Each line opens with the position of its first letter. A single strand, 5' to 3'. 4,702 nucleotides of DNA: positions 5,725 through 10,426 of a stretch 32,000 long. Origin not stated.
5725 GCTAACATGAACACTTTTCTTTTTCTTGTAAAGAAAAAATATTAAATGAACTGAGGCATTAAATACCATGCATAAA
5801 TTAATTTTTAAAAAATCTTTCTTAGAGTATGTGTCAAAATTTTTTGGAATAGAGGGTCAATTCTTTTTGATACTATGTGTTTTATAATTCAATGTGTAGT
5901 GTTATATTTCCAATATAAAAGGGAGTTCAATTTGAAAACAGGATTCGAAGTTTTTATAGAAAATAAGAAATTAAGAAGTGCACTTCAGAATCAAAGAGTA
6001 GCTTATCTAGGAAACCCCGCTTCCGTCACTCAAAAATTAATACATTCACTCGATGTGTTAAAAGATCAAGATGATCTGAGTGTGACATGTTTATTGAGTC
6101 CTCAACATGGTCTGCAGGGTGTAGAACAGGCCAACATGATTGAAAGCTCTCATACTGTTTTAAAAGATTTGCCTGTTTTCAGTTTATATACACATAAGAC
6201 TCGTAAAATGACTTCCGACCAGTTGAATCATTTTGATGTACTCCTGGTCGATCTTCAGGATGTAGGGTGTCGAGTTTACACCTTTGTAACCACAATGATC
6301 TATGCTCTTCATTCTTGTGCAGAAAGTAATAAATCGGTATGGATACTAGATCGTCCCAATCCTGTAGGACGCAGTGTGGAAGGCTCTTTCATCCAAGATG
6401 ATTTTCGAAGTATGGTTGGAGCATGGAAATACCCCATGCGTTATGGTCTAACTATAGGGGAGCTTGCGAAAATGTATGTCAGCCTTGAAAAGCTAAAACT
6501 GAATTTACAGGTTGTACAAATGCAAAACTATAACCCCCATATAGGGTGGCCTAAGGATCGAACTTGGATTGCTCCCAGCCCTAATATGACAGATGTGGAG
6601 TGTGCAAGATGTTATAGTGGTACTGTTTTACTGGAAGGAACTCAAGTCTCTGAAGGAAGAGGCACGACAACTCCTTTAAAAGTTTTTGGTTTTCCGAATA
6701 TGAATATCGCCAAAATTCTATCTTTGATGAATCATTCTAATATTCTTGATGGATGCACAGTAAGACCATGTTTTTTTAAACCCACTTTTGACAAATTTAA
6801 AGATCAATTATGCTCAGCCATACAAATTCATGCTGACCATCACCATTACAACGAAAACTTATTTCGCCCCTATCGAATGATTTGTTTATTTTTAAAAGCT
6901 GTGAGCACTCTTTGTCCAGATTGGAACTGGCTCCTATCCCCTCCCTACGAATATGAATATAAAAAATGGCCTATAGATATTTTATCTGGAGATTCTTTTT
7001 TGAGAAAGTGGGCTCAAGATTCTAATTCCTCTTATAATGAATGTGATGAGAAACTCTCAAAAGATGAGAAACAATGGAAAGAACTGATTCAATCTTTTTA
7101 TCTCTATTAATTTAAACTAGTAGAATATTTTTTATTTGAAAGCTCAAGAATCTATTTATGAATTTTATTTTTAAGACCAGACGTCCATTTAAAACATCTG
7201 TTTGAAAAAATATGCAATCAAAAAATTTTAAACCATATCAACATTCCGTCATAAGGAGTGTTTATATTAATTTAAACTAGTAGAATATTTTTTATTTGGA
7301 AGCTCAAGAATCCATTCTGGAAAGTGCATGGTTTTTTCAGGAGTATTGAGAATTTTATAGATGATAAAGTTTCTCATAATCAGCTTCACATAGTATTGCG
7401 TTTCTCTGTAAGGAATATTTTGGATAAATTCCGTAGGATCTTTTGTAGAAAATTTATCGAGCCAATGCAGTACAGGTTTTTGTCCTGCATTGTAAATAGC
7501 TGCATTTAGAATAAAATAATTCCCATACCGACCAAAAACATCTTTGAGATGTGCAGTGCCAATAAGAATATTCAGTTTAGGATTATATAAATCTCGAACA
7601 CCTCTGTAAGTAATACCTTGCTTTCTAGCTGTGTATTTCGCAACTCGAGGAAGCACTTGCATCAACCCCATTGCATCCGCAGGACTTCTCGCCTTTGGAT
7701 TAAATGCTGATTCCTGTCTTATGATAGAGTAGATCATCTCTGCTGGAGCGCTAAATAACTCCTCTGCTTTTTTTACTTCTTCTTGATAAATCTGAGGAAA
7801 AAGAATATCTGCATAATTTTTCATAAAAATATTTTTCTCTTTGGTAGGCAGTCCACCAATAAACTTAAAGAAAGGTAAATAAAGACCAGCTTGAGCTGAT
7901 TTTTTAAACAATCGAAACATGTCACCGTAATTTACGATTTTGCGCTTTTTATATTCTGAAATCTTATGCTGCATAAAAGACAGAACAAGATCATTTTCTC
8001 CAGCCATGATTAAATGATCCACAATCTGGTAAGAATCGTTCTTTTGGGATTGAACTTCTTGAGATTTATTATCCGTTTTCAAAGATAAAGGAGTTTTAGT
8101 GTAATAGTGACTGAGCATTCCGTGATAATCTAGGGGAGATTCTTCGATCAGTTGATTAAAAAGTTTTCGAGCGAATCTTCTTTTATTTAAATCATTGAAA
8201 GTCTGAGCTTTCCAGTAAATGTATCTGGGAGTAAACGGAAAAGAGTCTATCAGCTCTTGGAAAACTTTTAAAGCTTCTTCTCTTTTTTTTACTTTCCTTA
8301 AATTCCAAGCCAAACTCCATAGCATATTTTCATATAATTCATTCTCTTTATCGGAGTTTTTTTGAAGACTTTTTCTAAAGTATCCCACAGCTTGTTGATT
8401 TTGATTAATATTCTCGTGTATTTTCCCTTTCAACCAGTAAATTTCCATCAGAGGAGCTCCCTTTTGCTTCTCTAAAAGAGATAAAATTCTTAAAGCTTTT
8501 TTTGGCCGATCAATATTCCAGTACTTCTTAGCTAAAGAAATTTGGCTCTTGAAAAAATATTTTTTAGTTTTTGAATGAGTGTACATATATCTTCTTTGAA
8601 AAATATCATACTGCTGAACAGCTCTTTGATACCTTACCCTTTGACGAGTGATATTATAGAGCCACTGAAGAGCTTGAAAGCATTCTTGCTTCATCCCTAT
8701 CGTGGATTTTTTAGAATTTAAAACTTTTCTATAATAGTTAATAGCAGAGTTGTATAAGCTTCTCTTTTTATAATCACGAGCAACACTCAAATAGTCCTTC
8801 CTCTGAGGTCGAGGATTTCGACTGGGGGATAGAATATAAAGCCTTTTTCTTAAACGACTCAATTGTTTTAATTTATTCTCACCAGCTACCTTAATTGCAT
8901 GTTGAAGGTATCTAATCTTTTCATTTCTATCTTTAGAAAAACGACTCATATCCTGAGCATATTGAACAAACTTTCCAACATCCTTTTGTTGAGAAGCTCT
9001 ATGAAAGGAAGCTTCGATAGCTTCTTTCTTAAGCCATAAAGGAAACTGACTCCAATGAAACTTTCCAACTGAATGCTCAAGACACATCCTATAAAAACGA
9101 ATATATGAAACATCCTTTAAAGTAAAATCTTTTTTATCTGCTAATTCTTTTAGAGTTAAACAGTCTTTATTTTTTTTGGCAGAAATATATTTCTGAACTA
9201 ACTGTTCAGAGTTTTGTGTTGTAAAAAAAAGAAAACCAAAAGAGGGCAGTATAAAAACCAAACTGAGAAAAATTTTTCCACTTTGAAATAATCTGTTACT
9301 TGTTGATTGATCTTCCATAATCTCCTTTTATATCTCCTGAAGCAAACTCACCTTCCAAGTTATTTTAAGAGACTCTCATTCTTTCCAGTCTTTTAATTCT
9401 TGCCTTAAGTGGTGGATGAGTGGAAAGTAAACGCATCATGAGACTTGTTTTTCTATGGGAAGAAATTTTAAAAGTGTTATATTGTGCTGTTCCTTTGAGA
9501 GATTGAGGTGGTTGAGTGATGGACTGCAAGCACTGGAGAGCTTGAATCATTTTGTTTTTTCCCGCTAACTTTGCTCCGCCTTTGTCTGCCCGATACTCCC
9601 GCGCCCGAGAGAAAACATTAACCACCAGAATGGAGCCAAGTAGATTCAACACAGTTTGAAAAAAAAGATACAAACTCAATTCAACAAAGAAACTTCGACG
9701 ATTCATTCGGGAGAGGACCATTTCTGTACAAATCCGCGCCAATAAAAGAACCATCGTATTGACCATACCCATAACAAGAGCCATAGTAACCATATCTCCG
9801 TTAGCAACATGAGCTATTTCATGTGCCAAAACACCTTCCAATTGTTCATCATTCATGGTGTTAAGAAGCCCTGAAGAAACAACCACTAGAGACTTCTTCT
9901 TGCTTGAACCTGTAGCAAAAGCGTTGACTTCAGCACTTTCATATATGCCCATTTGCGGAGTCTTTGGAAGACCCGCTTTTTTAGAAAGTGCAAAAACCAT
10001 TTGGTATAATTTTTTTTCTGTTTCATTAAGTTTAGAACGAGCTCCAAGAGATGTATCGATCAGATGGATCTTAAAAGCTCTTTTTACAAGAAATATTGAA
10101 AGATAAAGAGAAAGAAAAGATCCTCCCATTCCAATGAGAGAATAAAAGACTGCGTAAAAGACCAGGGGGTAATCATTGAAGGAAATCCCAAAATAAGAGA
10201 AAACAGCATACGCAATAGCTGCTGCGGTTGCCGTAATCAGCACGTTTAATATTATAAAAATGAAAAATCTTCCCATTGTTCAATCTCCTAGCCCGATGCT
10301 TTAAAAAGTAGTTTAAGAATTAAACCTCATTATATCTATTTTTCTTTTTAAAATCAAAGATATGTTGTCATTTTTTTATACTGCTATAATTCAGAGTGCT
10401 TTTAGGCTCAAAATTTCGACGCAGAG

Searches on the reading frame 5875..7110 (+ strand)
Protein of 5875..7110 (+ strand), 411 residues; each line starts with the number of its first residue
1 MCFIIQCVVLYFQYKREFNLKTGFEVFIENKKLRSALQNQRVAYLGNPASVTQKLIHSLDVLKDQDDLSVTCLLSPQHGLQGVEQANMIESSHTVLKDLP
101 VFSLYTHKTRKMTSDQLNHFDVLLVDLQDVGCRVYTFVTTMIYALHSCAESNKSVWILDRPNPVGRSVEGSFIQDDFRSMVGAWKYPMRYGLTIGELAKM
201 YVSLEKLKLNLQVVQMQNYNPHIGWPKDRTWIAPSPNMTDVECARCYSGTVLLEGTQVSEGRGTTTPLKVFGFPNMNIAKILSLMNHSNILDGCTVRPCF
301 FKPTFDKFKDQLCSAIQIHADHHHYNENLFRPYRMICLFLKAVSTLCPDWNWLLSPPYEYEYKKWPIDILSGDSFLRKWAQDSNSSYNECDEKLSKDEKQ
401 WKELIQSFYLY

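Call 32: search_protein_families(library=pfam, proteins=[window:5875-7110:+], max_evalue=0.00001)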
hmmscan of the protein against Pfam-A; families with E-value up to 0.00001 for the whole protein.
window:5875-7110:+ (411 aa): 2 families
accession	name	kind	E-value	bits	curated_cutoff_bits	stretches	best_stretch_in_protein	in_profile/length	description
PF07075.17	NamZ_N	-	4.3e-66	222.6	26.9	1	42-241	1-202/203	Exo-beta-N-acetylmuramidase NamZ, N-terminal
PF20732.2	NamZ_C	-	8.3e-37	127.7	25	1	246-411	2-152/152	Exo-beta-N-acetylmuramidase NamZ, C-terminal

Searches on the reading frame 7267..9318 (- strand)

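Call 32: search_protein_families(library=pfam, proteins=[window:7267-9318:-], max_evalue=0.00001)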
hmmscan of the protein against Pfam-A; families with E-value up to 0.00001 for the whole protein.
window:7267-9318:- (683 aa): 3 families
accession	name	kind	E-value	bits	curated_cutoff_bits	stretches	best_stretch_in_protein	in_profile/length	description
PF01464.25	SLT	-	3.9e-26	91.4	21.3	1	516-630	4-115/117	Transglycosylase SLT domain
PF07719.23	TPR_2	-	5.8e-07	29.6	27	0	292-322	2-32/34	Tetratricopeptide repeat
PF13181.12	TPR_8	-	1.1e-06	28.8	25.7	0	292-318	2-28/34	Tetratricopeptide repeat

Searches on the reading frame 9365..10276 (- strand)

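Call 32: search_protein_families(library=pfam, proteins=[window:9365-10276:-], max_evalue=0.00001)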
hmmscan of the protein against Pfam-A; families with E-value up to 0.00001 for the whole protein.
window:9365-10276:- (303 aa): 2 families
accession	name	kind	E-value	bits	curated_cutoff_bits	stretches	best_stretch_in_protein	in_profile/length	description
PF01435.24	Peptidase_M48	-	4e-41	141.3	20.3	1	86-300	3-185/186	Peptidase family M48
PF05569.17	Peptidase_M56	-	9.6e-06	25.4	31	1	80-170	130-217/296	BlaR1 peptidase M56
